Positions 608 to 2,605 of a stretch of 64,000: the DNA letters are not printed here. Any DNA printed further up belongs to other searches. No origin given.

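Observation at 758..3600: TIR-like / Asp-less receiver / TIR protein translationally coupled to a membrane-anchored LuxR regulator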

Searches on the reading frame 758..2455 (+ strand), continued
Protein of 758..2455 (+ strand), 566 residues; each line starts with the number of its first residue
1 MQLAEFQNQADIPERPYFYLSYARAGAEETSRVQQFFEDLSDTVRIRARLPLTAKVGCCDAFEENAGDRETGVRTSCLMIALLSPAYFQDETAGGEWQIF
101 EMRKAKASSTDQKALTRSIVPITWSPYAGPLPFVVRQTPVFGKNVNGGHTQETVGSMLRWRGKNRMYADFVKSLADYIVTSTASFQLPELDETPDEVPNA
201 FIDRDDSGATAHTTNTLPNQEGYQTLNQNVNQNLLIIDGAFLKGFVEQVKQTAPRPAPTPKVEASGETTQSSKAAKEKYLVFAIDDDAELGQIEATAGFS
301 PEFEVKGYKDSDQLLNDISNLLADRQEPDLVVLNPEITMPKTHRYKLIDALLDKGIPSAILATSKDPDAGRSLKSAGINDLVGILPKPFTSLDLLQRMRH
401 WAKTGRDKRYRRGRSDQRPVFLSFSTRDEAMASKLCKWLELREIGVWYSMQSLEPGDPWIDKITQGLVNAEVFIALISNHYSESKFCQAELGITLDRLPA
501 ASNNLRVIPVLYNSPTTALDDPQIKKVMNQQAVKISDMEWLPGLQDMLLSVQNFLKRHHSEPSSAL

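Call 22: find_related_loci(query=A2, collection=genome_contigs, flank=6000)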
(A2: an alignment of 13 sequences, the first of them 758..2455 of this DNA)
Query A2 (566 aa) in genome_contigs; peptide patterns used: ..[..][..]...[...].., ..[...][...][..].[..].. (x = any residue, [..] = any of these).
36 stretches matched a pattern; 8 encode a relative of the query (tblastn E <= 1e-3); 8 distinct loci.
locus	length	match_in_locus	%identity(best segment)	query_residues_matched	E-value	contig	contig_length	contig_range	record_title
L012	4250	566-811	37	415-497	3e-10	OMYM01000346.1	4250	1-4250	uncultured Erysipelotrichaceae bacterium isolate RUG087 genome assembly, contig: k87_26468683, whole genome shotgun sequ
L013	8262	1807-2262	26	405-544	2e-9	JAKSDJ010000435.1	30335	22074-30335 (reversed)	MAG: Chloroflexales bacterium isolate MAG.66 k141_1610024, whole genome shotgun sequence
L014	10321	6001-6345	29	391-497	2e-8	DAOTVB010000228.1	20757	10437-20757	MAG TPA_asm: Chloroflexaceae bacterium isolate F7_114 k211_140242, whole genome shotgun sequence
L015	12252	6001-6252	35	413-497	3e-8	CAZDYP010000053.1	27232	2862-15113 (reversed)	MAG TPA_asm: uncultured Anaerolineae bacterium isolate binchicken_co107_438 genome assembly, contig: NODE_4375_length_27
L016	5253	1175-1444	31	399-497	6e-8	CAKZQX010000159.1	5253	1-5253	MAG TPA_asm: uncultured Chloroflexaceae bacterium isolate SRR4030105_bin.95_CONCOCT_v1.1_MAG genome assembly, contig: ER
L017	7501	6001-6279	28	421-509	1e-7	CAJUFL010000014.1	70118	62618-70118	MAG TPA_asm: uncultured Lachnospiraceae bacterium isolate MGBC129221 genome assembly, contig: MGBC129221.14, whole genom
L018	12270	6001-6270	30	399-497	1e-7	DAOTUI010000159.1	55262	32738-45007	MAG TPA_asm: Chloroflexaceae bacterium isolate F17_50 k129_3637811, whole genome shotgun sequence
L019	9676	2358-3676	29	16-218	3e-7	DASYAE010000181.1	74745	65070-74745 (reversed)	MAG TPA_asm: Actinocrinis sp. isolate SMAG_U4871 k141_2174887, whole genome shotgun sequence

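Call 28: predict_structure(alignment_id=A1)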
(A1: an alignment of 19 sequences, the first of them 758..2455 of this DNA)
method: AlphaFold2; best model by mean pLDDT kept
length: 566 residues; sequences in the alignment: 19
mean_pLDDT: 71.3   pTM: 0.46
mean pLDDT of the five models: 71.3, 70.4, 67.9, 67.5, 66.2
residues with pLDDT >= 90: 72; 70-90: 311; 50-70: 76; < 50: 107
segments of 3 or more residues with pLDDT < 50: 1-12, 63-66, 141-151, 204-275, 560-566
pLDDT, mean of each block of 10 residues (from residue 1): 35 73 70 87 87 80 56 88 83 87 75 70 71 67 37 68 70 86 80 76 42 25 31 26 29 29 25 56 90 82 89 87 81 84 71 79 80 60 83 88 82 70 89 84 81 70 85 94 89 86 82 92 85 85 85 73 30
secondary structure, 60 per line:
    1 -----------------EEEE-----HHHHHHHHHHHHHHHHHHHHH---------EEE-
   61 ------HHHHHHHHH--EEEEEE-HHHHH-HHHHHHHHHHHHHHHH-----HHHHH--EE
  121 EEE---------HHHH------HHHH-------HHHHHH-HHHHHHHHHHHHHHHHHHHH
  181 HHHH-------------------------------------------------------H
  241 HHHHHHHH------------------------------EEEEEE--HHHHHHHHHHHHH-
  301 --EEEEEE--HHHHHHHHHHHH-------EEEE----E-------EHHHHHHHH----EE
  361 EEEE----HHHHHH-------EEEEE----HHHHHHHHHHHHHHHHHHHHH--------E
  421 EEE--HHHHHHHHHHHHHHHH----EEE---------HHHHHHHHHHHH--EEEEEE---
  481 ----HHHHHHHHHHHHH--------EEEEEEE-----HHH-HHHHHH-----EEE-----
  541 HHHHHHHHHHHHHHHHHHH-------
elements in order: E18-21 H27-47 E57-59 H67-75 E78-83 H85-89 H91-106 H112-116 E119-123 H133-136 H143-146 H154-159 H161-184 H240-248 E279-284 H287-299 E303-308 H311-322 E330-333 H347-354 E359-364 H369-374 E382-386 H391-411 E420-423 H426-441 E446-448 H458-469 E472-477 H485-497 E506-512 H522-527 E533-535 H541-559

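Call 34: fold_search(model_id=the predicted structure, library=pdb)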
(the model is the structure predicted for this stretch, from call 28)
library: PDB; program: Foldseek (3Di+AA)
matches with E <= 10: 1502; with E <= 0.001: 23
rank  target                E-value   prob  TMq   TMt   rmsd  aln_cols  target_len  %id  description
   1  9g86_B                1.0e-05  1.00  0.19  0.23  15.3       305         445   17  Structure of Response regulator PleD in complex with c-diGMP and pppGpp (released 2025-08-06)
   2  9g85_B                1.1e-05  1.00  0.19  0.23  15.6       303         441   17  Structure of Response regulator PleD in complex with c-diGMP and ppGpp (released 2025-08-06)
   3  9g85_C                1.7e-05  1.00  0.19  0.24  15.4       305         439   17  Structure of Response regulator PleD in complex with c-diGMP and ppGpp (released 2025-08-06)
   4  9g85_D                3.0e-05  1.00  0.20  0.24  15.8       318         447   14  Structure of Response regulator PleD in complex with c-diGMP and ppGpp (released 2025-08-06)
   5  2v0n_A                3.9e-05  1.00  0.20  0.24  15.3       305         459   15  ACTIVATED RESPONSE REGULATOR PLED IN COMPLEX WITH C-DIGMP AND GTP- ALPHA-S (released 2007-08-21)
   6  9g86_A                5.6e-05  1.00  0.19  0.24  15.7       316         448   16  Structure of Response regulator PleD in complex with c-diGMP and pppGpp (released 2025-08-06)
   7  4c6r_A                6.6e-05  1.00  0.20  0.64   4.9       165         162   20  Crystal structure of the TIR domain from the Arabidopsis Thaliana disease resistance protein RPS4 (released 2014-05-28)
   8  4c6t_D                7.8e-05  1.00  0.20  0.63   4.9       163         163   20  Crystal structure of the RPS4 and RRS1 TIR domain heterodimer (released 2014-05-28)
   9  7vu8                  9.8e-05  1.00  0.21  0.63   4.6       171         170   18  L7-Tir domain with bound ligand (released 2022-06-01)
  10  5uzb_A                1.5e-04  1.00  0.21  0.72   4.0       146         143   19  Cryo-EM structure of the MAL TIR domain filament (released 2017-07-26)
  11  9mue_B                3.8e-04  1.00  0.19  0.39   4.5       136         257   20  Cryo-EM structure of CRISPR-associated cA4 bound Cat1 Pentagonal filament assembly in the presence of NAD (ADPR modell (released 2025-04-16)
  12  3ozi_B                4.5e-04  1.00  0.22  0.67   3.8       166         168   17  Crystal structure of the TIR domain from the flax disease resistance protein L6 (released 2011-04-27)
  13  4c6t_B                4.5e-04  1.00  0.20  0.63   5.0       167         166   19  Crystal structure of the RPS4 and RRS1 TIR domain heterodimer (released 2014-05-28)
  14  6o0u_A                4.8e-04  1.00  0.19  0.63   5.0       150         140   19  Crystal structure of the TIR domain H685A mutant from human SARM1 (released 2019-09-04)
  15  8spo_I                5.1e-04  1.00  0.21  0.31   5.5       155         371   18  Tetramerized activation of MapSPARTA bound with NAD+ (released 2023-08-23)
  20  3ozi_A                8.0e-04  1.00  0.22  0.66   4.1       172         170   17  Crystal structure of the TIR domain from the flax disease resistance protein L6 (released 2011-04-27)
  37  3jrn                  1.9e-03  1.00  0.18  0.61   4.8       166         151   17  Crystal structure of TIR domain from Arabidopsis Thaliana (released 2009-10-20)
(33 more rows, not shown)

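Call 36: search_protein_representatives(alignment_id=A1)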
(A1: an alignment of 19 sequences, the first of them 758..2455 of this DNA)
Query: 19 sequences, 535 profile positions. Proteins with E-value up to 0.001 (for the whole library): 59509; up to 1e-10: 3086; up to 1e-30: 132. The best 150 are listed.
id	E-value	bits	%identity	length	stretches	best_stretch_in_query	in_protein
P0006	2.0e-250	848.3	-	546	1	2-534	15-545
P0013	4.8e-223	758.0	-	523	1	1-534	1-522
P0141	2.2e-178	610.6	-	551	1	2-532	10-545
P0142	1.3e-172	591.6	-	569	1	1-529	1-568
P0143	4.4e-162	556.8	-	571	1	1-532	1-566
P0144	3.7e-153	527.3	-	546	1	2-533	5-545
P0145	5.9e-151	520.1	-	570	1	1-534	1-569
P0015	6.8e-140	483.6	-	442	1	116-532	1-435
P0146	1.8e-134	465.7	-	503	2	245-530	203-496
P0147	2.7e-133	461.8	-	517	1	1-528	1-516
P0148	6.7e-133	460.5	-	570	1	1-531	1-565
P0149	8.7e-130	450.2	-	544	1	1-530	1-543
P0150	2.9e-125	435.2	-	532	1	1-529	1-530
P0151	6.8e-125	434.0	-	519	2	243-532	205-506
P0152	4.6e-123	428.0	-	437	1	63-473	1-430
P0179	2.2e-65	237.6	-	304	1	249-533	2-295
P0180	1.1e-64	235.4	-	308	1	249-531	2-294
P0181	9.8e-64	232.2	-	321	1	249-530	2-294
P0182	3.1e-60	220.6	-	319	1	247-533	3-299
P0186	1.9e-57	211.5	-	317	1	249-532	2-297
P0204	1.4e-48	182.2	-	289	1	249-530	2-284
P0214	7.5e-41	156.7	-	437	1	1-195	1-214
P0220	3.0e-38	148.1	-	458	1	3-196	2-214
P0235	7.3e-35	136.9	-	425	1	1-185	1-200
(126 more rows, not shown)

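Call 39: list_cluster_members(proteins=[P0001, P0142, P0145, P0146, P0179, P0180, P0181, P0182, P0186, P0204])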
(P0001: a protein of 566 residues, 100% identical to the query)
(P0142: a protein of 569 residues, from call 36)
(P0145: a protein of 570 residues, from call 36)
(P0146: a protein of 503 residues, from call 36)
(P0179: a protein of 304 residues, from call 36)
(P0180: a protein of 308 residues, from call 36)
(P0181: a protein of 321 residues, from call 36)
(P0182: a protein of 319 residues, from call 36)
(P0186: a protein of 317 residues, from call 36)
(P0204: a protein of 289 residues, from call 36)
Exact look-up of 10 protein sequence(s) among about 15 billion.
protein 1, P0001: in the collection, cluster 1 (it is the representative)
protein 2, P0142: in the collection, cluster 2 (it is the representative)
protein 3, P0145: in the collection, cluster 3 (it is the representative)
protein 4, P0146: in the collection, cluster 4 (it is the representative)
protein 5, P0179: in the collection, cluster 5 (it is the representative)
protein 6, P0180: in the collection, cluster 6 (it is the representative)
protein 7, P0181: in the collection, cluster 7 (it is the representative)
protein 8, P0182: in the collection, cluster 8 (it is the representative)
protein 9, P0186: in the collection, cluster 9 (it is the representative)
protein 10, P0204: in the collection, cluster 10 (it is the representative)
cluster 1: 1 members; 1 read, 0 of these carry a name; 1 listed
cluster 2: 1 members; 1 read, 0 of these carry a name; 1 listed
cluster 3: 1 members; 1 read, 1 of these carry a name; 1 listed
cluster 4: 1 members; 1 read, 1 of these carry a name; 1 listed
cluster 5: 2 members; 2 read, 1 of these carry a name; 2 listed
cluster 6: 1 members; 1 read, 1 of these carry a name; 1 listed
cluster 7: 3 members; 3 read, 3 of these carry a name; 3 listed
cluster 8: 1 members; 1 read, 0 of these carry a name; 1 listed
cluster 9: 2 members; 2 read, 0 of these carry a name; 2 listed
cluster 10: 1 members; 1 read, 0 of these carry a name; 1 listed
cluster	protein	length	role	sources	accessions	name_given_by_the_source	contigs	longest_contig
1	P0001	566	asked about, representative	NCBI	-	-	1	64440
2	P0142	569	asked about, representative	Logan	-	-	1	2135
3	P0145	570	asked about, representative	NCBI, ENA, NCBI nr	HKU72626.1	MAG TPA: TIR domain-containing protein [Pyrinomonadaceae bacterium] | TIR domain-containing protein [Pyrinomonadaceae bacterium]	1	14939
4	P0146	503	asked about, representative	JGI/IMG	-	FixJ family two-component response regulator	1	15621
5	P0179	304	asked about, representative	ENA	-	-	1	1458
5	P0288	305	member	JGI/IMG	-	FixJ family two-component response regulator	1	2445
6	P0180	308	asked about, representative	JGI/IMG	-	CheY-like chemotaxis protein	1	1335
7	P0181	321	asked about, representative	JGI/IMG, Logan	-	DNA-binding response OmpR family regulator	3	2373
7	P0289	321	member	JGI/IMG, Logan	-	DNA-binding response OmpR family regulator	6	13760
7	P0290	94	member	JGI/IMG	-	hypothetical protein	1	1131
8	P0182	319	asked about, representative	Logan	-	-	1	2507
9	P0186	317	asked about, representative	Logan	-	-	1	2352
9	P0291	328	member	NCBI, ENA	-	-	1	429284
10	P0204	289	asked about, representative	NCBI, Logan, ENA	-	-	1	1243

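Call 44: find_encoding_contigs(protein=P0291, flank=6000, max_places=2)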
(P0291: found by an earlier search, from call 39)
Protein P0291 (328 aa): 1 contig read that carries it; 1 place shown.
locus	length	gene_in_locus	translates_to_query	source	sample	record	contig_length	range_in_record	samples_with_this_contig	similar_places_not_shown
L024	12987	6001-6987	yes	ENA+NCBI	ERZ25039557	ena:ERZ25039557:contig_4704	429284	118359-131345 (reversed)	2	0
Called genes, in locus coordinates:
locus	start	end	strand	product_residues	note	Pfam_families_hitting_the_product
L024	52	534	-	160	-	PF02735:Ku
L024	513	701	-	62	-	PF02735:Ku (weak)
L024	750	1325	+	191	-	PF01940:DUF92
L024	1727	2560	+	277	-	-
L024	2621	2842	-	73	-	PF13560:HTH_31, PF12844:HTH_19 (weak), PF01381:HTH_3, PF13443:HTH_26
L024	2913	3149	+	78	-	-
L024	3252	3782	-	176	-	PF08534:Redoxin (weak)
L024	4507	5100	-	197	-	PF02698:DUF218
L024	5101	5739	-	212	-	PF01300:Sua5_yciO_yrdC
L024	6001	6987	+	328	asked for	PF00072:Response_reg, PF13676:TIR_2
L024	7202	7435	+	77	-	PF08032:SpoU_sub_bind (weak), PF22435:MRM3-like_sub_bind (weak)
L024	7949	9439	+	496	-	PF05496:RuvB_N, PF01078:Mg_chelatase (faint), PF13191:AAA_16 (faint), PF20720:nSTAND3 (weak), PF00004:AAA, PF07728:AAA_5 (weak), PF16193:AAA_assoc_2, PF12002:MgsA_C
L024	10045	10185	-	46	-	-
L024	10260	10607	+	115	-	PF06271:RDD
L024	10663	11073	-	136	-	PF13380:CoA_binding_2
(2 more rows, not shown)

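Call 68: search_protein_families(library=pfam, alignment_id=A1, max_evalue=0.01)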
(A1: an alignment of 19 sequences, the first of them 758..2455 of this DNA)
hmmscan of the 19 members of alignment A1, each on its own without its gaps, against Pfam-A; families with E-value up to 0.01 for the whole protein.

A. member 1, window:758-2455:+ (566 aa): 2 families
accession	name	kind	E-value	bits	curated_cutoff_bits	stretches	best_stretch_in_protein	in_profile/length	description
PF13676.11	TIR_2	-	5e-26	92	28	1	420-523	1-99/122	TIR domain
PF01582.25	TIR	-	1.2e-09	38.7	21.3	1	420-516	4-100/179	TIR domain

B. families by the number of members that match (of 19 scanned): 3 families
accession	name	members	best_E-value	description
PF13676.11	TIR_2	19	5e-28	TIR domain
PF01582.25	TIR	18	1.2e-09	TIR domain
PF00072.30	Response_reg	10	7.8e-12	Response regulator receiver domain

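Call 69: search_solved_structures(query=A1, max_evalue=0.001, show_alignments=0)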
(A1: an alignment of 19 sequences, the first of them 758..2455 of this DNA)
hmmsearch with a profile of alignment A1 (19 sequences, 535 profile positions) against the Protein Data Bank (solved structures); distinct sequences matched with E-value up to 0.001: 73 (the best 60 are shown).
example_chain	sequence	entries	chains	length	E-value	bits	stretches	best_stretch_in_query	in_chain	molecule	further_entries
7vu8_B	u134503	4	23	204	5.7e-13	51.4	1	390-508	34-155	Flax rust resistance protein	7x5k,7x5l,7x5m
3ozi_A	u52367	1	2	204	1.2e-12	50.4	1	390-508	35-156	L6tr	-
9mud_K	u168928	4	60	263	1.8e-09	39.9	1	393-489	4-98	Cat1 (CRISPR associated TIR 1) pentagonal filament | Cat1 (CRISPR associated TIR 1) pentagonal filament assembly | Cat1 (CRISPR-associated TIR 1)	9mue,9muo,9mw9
7uxr_A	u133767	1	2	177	3.4e-09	39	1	392-490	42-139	TIR domain protein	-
7ylf_A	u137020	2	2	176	1.8e-08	36.6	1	392-511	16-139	Toll-like receptor 15 | Toll-like receptor 2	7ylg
7uwg_A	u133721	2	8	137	3.6e-08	35.6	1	392-491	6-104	Molecular chaperone Tir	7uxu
8g83_A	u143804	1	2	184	4.8e-08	35.2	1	390-491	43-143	NAD(+) hydrolase AbTIR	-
3jrn_A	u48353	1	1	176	5e-08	35.1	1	390-488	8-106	AT1G72930 protein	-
6o0w_A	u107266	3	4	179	5e-08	35.1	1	392-490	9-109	TIR-NB-LRR type resistance protein RUN1 | Disease resistance protein RUN1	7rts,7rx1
1yio_A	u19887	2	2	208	1.3e-07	33.8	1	252-404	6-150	response regulatory protein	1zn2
7jlv_A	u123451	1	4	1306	2.3e-07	32.9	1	392-502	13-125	Disease resistance protein Roq1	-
7jlu_A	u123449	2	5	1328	2.4e-07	32.9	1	392-502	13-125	Disease resistance protein Roq1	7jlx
5ku7_A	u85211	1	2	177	4.4e-07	32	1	390-490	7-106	TIR-NB-LRR type resistance protein RPV1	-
3h16_A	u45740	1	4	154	5.3e-07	31.7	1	390-491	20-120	TIR protein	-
4c6t_B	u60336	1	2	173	8.3e-07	31.1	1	389-494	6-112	DISEASE RESISTANCE PROTEIN RPS4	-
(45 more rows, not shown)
